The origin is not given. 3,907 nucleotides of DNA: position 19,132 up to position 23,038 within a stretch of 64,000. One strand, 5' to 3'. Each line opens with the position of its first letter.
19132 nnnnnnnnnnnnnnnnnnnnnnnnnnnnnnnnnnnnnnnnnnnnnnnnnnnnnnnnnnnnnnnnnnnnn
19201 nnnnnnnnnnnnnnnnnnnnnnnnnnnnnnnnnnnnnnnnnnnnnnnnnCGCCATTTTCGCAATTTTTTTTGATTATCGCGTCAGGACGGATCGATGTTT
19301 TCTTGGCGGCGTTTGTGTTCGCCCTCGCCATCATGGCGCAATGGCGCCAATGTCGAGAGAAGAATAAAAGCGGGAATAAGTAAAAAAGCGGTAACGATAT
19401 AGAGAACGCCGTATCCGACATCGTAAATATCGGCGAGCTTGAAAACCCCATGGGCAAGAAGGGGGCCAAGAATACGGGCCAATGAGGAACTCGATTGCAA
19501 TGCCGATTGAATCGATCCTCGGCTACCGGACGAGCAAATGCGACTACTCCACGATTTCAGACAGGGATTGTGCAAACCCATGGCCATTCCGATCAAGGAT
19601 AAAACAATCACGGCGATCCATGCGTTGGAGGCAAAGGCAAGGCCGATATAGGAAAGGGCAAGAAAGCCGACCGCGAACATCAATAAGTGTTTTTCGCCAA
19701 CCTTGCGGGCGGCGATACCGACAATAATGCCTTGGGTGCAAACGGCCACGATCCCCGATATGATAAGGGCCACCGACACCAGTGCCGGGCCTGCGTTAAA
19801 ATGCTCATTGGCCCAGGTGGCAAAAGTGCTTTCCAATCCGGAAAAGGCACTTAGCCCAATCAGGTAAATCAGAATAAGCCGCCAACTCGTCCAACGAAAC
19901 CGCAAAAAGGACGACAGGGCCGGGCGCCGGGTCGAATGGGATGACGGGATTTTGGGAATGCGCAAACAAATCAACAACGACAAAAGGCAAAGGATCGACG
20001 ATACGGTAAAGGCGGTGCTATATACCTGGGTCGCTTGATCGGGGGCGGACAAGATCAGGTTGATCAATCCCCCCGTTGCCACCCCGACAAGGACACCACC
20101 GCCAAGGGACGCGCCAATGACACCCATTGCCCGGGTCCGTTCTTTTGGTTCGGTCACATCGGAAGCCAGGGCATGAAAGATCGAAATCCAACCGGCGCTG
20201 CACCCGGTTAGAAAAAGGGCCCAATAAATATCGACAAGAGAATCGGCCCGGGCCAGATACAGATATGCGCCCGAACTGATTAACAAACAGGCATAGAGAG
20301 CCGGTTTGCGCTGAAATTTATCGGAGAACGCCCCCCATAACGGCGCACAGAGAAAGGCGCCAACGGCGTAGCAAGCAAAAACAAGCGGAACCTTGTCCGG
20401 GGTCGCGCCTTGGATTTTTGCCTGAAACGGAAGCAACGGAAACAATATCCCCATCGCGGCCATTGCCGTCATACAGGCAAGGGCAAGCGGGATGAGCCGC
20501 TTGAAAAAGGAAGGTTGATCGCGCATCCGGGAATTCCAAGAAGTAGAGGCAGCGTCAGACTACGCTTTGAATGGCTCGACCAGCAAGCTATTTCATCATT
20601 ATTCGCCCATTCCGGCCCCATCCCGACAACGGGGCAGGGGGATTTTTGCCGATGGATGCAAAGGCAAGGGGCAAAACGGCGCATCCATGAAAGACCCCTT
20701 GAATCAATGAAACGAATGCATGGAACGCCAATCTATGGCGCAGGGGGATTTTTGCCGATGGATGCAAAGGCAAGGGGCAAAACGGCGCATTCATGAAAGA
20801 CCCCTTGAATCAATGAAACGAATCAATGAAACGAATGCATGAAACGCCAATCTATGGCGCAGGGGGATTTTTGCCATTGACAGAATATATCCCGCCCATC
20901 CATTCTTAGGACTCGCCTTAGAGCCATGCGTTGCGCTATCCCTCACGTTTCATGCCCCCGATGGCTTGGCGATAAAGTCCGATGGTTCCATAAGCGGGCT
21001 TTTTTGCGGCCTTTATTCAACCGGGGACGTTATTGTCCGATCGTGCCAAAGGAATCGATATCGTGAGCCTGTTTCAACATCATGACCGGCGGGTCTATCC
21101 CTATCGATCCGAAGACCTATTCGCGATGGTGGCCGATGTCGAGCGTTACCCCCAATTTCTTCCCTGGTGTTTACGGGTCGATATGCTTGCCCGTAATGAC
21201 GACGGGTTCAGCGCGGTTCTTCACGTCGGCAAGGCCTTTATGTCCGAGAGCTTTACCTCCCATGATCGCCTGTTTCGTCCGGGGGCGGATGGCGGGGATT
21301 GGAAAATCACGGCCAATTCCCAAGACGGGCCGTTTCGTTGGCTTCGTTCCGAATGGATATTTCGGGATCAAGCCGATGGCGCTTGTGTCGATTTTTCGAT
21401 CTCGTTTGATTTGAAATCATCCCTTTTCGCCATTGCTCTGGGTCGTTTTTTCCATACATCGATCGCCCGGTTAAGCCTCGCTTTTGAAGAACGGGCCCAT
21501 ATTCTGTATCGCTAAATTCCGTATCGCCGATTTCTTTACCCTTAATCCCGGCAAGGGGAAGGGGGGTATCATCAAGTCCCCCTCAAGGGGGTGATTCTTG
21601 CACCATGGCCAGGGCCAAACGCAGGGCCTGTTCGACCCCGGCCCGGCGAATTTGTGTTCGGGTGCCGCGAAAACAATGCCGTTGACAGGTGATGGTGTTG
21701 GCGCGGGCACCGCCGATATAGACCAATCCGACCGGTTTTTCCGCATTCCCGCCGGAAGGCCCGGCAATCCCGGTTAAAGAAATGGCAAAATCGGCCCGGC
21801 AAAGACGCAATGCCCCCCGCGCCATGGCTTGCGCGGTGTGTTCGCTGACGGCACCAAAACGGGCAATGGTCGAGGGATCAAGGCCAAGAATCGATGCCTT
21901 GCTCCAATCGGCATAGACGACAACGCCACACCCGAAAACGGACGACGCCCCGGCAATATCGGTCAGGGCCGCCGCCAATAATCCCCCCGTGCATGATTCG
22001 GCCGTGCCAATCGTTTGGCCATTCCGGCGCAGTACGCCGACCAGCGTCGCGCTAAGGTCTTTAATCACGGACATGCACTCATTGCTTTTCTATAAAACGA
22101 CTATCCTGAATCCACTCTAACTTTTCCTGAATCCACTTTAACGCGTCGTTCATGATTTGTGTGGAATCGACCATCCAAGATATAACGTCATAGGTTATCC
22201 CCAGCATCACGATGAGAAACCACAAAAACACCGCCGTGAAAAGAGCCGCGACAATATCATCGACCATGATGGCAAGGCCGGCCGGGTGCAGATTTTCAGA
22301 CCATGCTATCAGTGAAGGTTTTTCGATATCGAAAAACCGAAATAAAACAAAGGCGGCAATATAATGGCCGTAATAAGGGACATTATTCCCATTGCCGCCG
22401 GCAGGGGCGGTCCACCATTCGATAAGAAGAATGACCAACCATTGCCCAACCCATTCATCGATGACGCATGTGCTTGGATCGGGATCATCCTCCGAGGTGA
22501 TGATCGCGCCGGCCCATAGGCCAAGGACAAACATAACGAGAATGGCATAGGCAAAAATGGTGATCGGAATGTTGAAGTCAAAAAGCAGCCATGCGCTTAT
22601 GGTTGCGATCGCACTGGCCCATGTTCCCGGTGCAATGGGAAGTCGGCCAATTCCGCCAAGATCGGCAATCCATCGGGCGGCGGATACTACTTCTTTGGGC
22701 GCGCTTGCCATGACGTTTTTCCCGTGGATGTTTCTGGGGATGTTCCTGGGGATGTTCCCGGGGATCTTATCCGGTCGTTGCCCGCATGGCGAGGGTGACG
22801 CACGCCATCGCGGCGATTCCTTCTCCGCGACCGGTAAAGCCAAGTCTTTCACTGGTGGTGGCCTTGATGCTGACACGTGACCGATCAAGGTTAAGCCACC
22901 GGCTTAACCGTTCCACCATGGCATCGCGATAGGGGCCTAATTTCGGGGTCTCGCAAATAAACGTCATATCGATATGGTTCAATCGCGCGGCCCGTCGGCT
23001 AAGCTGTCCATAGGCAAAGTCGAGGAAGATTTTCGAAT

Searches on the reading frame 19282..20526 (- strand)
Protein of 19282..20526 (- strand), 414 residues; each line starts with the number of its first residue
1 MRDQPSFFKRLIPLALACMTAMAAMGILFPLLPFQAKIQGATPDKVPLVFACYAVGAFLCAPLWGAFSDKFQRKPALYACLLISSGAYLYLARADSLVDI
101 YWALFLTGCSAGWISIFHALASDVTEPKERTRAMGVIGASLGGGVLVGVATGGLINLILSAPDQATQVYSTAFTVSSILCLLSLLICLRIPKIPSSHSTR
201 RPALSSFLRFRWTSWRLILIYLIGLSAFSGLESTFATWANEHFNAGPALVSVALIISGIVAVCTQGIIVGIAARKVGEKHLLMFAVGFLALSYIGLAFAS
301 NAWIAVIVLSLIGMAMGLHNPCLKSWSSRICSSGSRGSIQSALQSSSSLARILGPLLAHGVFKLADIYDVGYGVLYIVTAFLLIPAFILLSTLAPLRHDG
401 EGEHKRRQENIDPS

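Call 25: search_protein_families(library=pfam, proteins=[window:19282-20526:-], max_evalue=0.001)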
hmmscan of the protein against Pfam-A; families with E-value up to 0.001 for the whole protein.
window:19282-20526:- (414 aa): 5 families
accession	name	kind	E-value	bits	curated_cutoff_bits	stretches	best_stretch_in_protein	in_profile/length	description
PF07690.21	MFS_1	-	1.3e-42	146.4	33.4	1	14-355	1-347/347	Major Facilitator Superfamily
PF13347.12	MFS_2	-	5.2e-08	32.3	27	1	11-188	226-411/427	MFS/sugar transport protein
PF00083.30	Sugar_tr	-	6.6e-08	32.3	22.3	1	47-191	49-192/452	Sugar (and other) transporter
PF12832.13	MFS_1_like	-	2.2e-05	24.1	25.2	1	23-358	13-358/373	MFS_1 like family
PF01306.25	LacY_symp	-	0.00024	20.5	24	0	24-390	22-401/413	LacY proton/sugar symporter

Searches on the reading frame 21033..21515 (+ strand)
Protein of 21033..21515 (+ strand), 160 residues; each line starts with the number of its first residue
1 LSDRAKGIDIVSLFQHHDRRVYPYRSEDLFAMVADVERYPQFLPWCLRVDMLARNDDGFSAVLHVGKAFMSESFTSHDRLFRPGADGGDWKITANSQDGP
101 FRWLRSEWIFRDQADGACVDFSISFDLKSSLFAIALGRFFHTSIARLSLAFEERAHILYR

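Call 36: search_protein_families(library=pfam, proteins=[window:21033-21515:+], max_evalue=0.001)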
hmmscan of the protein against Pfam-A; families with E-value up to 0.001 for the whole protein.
window:21033-21515:+ (160 aa): 2 families
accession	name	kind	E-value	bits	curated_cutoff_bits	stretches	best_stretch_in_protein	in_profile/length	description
PF03364.25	Polyketide_cyc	-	3.7e-21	76.1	23.4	1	23-151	2-125/126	Polyketide cyclase / dehydrase and lipid transport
PF10604.15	Polyketide_cyc2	-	0.00024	21.8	27.4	1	26-147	14-137/142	Polyketide cyclase / dehydrase and lipid transport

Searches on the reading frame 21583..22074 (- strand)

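Call 36: search_protein_families(library=pfam, proteins=[window:21583-22074:-], max_evalue=0.001)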
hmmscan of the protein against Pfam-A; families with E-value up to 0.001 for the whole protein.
window:21583-22074:- (163 aa): 1 family
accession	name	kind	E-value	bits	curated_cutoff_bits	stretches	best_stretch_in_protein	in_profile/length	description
PF02464.23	CinA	-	3.1e-53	180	23.5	1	6-156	3-153/155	Competence-damaged protein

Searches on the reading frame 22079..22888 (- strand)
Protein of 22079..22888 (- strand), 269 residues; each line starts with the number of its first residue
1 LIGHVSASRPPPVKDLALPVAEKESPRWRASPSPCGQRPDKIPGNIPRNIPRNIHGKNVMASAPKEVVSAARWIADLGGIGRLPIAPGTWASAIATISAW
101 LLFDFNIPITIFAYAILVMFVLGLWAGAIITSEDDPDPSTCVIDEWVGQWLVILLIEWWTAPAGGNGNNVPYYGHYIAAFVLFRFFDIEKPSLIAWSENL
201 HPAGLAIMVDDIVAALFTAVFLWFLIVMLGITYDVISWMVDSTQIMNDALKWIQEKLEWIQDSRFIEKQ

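Call 36: search_protein_families(library=pfam, proteins=[window:22079-22888:-], max_evalue=0.001)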
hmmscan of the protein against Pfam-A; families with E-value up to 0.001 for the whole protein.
window:22079-22888:- (269 aa): 1 family
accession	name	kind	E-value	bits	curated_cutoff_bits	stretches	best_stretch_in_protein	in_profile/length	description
PF04608.18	PgpA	-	3.7e-32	111.6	28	1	73-225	1-140/141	Phosphatidylglycerophosphatase A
